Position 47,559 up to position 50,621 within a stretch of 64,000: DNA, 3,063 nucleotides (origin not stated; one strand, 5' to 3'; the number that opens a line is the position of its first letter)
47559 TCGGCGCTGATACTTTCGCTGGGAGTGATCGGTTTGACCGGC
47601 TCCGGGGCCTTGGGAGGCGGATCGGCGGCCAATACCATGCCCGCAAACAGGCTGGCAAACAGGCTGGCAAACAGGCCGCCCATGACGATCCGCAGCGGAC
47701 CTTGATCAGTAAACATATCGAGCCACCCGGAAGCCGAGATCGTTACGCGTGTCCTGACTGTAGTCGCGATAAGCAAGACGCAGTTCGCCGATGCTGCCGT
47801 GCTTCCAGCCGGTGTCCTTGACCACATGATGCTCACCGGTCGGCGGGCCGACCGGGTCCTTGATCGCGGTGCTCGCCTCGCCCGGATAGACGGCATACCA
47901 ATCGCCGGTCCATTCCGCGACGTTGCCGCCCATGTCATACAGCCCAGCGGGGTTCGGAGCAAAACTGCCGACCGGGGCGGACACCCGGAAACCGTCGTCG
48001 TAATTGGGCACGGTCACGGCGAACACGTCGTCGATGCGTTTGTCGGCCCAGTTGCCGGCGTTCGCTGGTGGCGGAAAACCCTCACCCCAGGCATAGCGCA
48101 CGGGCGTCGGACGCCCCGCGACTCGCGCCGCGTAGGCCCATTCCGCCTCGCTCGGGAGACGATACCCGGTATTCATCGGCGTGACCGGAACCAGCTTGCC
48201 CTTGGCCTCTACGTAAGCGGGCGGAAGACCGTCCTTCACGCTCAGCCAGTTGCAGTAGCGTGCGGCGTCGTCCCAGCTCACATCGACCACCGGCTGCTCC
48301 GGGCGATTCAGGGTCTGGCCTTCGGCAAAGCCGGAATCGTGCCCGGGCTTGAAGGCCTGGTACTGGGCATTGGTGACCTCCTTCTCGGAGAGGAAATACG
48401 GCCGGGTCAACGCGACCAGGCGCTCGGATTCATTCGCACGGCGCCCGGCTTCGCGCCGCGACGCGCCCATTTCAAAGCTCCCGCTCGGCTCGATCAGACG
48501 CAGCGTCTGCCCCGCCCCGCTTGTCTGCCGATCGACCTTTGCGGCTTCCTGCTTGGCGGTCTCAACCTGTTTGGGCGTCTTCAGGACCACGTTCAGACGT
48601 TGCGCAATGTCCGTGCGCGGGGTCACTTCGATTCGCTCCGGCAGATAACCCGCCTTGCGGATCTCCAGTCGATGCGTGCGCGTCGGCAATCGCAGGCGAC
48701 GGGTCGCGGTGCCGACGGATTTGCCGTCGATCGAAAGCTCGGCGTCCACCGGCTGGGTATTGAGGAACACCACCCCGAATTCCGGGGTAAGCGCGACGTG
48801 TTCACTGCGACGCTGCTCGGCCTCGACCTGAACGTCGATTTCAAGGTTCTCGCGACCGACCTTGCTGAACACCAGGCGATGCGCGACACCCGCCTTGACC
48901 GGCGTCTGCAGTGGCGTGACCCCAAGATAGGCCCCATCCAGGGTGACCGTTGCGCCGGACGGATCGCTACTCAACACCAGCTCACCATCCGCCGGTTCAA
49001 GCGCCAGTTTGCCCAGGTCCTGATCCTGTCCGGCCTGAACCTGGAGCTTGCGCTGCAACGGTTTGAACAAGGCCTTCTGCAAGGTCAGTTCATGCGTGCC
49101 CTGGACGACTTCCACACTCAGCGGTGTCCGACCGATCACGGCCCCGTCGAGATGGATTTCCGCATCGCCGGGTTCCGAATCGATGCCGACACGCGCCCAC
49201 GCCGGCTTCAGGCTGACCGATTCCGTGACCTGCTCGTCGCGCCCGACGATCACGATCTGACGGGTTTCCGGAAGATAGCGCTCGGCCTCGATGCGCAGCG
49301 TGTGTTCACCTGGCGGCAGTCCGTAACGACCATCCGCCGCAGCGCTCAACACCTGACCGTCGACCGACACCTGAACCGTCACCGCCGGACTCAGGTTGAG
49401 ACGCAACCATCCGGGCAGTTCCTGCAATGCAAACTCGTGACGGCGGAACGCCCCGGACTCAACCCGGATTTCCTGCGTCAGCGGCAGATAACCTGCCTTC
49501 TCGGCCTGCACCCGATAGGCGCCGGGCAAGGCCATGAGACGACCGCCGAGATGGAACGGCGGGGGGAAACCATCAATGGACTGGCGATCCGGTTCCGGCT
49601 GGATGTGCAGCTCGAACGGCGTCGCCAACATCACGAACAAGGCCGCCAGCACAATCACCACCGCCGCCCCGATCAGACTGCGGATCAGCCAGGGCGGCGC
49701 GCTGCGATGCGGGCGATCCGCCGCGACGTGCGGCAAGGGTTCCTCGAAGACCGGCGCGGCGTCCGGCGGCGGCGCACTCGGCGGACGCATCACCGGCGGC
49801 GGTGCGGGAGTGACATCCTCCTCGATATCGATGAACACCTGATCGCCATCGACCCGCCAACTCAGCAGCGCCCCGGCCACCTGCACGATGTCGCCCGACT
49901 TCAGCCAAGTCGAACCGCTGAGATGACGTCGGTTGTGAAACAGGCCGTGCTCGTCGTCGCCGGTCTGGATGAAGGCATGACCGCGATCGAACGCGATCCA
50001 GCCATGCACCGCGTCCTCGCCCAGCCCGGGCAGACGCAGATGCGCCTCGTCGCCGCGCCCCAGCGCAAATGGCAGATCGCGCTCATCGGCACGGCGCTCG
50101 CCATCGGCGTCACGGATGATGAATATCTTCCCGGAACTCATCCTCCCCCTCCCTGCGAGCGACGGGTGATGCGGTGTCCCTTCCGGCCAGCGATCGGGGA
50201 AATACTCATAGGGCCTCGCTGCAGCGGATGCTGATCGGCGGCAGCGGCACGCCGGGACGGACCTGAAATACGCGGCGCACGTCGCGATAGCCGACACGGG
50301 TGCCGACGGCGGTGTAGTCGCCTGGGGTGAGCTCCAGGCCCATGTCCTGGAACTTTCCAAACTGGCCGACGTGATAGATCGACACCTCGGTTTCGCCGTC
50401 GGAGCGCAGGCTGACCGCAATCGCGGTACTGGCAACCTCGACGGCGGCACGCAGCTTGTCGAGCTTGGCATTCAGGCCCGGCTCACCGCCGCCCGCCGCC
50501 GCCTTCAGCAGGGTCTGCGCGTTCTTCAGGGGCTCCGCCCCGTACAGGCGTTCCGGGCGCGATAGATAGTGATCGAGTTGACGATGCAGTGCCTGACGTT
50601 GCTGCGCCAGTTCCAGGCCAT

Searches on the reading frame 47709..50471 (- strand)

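Call 45: search_protein_families(library=pfam, proteins=[window:47709-50471:-], max_evalue=0.001)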
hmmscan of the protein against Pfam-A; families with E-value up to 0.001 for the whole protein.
window:47709-50471:- (921 aa): 4 families
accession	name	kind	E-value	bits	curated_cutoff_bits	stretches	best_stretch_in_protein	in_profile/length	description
PF03781.23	FGE-sulfatase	-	4.2e-42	145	23.3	1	662-918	9-255/255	Sulfatase-modifying factor enzyme 1-like domain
PF08308.17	PEGA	-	4.6e-39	132.6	20.8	3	426-486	2-63/71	PEGA domain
PF13620.12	CarboxypepD_reg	-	2.2e-13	50.8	32.3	0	364-421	17-81/82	Carboxypeptidase regulatory-like domain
PF13715.12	CarbopepD_reg_2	-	5.8e-06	26.7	32.2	0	579-633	19-79/88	CarboxypepD_reg-like domain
